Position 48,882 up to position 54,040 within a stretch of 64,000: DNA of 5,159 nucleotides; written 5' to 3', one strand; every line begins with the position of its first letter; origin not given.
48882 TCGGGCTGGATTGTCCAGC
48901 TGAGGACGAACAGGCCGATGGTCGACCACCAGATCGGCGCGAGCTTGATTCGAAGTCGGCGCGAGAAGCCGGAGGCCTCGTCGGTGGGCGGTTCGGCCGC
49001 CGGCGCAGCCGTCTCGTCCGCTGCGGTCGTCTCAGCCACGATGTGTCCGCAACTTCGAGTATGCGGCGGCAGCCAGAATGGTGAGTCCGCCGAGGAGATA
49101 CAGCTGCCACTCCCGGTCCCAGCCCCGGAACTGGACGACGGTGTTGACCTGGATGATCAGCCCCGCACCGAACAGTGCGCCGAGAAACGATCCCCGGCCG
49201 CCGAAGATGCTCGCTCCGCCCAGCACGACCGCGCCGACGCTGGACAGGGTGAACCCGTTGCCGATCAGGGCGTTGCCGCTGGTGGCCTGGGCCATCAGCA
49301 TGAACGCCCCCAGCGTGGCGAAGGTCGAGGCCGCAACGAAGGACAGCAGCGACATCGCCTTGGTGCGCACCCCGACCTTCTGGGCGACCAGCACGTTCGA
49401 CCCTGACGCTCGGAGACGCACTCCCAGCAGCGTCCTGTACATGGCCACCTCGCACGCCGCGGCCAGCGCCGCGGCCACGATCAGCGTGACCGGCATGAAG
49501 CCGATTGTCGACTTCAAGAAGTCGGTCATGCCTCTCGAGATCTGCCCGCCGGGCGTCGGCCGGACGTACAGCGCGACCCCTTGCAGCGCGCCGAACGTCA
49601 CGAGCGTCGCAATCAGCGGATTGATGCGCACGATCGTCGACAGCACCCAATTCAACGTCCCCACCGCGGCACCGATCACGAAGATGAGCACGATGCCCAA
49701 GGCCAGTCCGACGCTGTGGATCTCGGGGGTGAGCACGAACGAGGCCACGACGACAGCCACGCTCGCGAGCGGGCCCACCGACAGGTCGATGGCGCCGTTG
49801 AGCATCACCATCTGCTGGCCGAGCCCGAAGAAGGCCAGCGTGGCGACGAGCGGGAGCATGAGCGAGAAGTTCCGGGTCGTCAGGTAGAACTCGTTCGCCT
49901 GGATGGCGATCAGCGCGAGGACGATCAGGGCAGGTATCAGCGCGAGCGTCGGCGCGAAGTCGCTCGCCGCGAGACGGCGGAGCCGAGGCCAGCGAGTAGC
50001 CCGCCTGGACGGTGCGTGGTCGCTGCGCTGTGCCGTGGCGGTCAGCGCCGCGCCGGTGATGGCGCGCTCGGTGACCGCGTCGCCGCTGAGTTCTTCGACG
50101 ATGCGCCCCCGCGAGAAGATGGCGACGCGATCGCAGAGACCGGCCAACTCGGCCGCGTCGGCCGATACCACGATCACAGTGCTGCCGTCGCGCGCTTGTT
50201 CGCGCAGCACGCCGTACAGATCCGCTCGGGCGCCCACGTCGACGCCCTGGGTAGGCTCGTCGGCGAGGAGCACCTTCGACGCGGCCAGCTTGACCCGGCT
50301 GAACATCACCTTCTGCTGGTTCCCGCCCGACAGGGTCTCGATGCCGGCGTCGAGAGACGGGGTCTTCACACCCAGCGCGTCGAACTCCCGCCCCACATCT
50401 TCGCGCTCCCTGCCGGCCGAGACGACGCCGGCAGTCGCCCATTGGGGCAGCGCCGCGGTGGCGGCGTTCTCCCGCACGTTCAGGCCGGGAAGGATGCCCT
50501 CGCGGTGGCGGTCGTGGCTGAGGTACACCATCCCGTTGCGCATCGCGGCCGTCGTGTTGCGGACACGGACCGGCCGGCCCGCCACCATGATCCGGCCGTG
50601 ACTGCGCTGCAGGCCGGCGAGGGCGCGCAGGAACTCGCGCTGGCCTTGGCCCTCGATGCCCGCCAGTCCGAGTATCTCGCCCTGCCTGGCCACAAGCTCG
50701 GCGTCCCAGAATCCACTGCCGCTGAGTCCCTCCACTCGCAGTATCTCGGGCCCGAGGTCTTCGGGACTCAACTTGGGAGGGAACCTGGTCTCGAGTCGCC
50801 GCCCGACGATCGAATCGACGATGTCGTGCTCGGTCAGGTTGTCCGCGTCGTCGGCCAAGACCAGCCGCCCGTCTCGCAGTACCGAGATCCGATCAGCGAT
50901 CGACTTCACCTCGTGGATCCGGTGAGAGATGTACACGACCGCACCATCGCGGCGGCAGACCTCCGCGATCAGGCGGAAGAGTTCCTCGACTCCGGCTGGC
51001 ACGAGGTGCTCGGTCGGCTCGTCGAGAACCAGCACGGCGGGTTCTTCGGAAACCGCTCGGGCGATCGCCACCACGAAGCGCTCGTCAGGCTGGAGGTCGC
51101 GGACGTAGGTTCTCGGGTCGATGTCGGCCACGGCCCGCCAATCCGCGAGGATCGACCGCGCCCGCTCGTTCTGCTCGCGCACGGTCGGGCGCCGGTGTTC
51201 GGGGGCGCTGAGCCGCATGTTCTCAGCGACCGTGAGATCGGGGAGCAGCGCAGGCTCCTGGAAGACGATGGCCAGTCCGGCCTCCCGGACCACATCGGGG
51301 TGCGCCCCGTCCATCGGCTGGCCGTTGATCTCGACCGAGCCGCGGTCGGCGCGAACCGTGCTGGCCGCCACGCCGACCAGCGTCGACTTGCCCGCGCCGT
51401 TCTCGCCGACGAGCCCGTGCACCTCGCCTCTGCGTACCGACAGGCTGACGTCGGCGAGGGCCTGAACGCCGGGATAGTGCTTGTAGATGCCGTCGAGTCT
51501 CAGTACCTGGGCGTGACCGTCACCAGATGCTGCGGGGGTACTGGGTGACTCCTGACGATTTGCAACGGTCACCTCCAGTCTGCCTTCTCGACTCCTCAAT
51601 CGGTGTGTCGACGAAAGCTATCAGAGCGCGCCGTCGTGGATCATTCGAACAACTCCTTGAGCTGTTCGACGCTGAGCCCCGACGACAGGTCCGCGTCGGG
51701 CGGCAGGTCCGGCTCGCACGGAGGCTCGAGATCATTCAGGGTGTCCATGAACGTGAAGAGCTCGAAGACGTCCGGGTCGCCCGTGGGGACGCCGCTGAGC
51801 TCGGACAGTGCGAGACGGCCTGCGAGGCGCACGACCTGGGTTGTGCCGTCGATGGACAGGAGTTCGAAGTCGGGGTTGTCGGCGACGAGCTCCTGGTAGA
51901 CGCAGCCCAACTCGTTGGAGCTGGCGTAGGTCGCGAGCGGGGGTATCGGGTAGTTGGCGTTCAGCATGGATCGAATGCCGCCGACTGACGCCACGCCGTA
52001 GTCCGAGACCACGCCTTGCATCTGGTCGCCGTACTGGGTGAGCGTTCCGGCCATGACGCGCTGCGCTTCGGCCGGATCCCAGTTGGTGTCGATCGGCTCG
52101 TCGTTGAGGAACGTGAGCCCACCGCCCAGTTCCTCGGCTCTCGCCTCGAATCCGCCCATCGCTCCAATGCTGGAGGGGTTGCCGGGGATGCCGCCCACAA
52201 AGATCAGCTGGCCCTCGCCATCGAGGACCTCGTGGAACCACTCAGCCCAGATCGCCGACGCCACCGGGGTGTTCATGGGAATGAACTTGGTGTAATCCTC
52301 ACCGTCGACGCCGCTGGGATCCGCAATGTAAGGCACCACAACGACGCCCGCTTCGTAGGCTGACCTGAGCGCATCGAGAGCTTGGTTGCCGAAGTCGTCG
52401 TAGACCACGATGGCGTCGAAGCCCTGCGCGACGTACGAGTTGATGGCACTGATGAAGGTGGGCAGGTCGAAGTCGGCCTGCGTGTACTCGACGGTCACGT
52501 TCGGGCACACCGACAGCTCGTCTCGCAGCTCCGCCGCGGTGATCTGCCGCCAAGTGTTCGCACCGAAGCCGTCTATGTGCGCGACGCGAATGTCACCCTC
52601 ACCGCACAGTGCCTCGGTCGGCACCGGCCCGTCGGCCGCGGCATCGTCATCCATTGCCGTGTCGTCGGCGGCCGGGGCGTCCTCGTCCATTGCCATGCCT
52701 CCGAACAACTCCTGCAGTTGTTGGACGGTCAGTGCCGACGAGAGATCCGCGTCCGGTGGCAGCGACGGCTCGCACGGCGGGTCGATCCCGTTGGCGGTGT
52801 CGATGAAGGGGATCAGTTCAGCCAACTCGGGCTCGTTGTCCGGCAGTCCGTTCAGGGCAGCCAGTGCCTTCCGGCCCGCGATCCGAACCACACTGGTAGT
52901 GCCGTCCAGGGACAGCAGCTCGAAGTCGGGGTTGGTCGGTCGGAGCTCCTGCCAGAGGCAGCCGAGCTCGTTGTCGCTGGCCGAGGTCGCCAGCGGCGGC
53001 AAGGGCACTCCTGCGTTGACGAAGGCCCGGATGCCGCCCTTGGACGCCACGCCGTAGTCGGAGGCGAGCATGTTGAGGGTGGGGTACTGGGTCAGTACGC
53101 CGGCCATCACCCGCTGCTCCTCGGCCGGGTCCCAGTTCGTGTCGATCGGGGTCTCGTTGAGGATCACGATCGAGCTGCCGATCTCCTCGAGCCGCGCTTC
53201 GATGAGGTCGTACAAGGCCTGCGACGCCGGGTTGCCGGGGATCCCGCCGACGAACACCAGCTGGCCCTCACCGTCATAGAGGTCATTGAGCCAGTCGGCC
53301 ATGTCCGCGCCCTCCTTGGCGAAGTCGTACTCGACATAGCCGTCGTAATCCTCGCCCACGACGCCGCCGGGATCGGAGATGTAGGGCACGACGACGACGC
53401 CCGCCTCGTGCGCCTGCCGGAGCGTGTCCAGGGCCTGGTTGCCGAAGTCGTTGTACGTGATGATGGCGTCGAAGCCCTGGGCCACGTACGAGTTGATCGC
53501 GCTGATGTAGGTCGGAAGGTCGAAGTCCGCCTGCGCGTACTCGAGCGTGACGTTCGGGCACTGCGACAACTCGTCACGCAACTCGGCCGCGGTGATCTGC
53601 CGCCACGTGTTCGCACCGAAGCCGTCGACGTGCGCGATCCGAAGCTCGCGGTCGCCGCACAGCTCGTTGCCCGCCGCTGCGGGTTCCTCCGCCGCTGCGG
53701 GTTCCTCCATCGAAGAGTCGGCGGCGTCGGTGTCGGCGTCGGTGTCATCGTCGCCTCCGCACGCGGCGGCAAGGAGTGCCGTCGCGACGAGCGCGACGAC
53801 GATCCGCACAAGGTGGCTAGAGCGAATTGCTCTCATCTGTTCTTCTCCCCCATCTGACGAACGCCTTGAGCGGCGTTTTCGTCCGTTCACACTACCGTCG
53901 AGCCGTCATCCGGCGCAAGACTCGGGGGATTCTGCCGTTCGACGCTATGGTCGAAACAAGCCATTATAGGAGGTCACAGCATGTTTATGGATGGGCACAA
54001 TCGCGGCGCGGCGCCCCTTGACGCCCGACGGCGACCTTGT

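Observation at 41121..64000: Two divergent long operons, each with a TMADH-family flavoprotein followed by an FAD/2Fe-2S/Mo hydroxylase, and no regulator gene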

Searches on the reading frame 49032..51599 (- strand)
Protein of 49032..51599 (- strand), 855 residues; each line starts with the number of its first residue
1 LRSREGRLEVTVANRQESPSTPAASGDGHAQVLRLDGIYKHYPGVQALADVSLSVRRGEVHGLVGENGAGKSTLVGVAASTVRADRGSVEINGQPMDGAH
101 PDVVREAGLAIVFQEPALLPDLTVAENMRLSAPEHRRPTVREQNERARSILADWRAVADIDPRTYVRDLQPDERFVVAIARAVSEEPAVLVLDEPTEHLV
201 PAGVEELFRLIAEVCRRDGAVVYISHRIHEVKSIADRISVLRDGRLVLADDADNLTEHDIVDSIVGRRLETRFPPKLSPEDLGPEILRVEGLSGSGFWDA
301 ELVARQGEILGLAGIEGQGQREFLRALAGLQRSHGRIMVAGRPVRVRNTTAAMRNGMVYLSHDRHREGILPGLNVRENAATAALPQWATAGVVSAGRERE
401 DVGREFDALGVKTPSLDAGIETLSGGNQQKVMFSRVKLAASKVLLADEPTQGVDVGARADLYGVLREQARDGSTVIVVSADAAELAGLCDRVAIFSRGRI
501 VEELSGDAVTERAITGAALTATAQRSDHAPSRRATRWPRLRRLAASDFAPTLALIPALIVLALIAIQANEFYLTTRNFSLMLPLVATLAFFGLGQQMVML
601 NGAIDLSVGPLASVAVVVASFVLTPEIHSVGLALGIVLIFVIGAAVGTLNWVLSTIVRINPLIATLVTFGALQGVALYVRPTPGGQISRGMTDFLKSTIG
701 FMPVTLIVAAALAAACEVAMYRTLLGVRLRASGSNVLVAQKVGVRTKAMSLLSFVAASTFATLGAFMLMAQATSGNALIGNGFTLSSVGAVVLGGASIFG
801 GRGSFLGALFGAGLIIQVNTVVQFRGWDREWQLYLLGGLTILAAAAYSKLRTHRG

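Call 4: search_protein_families(library=pfam, proteins=[window:49032-51599:-])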
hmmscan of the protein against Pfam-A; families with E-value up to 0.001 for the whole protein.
window:49032-51599:- (855 aa): 3 families
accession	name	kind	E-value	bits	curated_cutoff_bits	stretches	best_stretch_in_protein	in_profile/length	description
PF00005.33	ABC_tran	-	2.7e-43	148.3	25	2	48-196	1-136/137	ABC transporter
PF02653.21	BPD_transp_2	-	2.6e-26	92.8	26.8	1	582-843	6-268/269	Branched-chain amino acid transport system / permease component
PF13304.12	AAA_21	-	3.3e-08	34.4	27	0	179-226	251-298/304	AAA domain, putative AbiEii toxin, Type IV TA system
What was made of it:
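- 49032..51599 (-): ABC importer protein with two fused ATPase domains and a permease domain. ABC_tran x2 + BPD_transp_2 (call 4).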

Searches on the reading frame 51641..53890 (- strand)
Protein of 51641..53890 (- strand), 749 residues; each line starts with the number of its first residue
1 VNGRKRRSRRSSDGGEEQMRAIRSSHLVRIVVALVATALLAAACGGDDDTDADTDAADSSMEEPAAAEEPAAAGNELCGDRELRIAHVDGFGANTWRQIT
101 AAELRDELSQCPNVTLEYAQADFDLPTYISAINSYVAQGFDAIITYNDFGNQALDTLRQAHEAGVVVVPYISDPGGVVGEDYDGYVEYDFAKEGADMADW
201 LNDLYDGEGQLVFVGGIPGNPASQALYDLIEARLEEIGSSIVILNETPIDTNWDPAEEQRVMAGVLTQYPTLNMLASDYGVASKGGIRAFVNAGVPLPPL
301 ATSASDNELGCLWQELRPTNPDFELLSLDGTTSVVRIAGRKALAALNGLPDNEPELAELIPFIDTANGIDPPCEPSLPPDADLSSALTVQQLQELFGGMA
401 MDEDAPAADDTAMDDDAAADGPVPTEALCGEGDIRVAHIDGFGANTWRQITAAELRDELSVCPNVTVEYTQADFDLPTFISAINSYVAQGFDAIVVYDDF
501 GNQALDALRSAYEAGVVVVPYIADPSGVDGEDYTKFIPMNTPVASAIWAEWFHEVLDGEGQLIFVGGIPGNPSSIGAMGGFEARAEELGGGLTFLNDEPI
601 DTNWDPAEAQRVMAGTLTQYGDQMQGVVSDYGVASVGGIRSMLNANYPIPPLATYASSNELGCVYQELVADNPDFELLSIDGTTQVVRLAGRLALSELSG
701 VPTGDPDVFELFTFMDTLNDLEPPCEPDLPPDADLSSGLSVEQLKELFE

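Call 4: search_protein_families(library=pfam, proteins=[window:51641-53890:-])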
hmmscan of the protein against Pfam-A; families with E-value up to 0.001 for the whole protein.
window:51641-53890:- (749 aa): 1 family
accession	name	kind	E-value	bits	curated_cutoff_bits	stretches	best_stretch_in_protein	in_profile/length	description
PF13407.12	Peripla_BP_4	-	1.4e-49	169.4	35.1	2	93-295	9-207/258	Periplasmic binding protein domain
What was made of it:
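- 51641..53836 (-): Lipoprotein made of two tandem Peripla_BP_4 solute-binding modules (CUT2-type ABC importer). Pfam shows two stretches (call 4).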
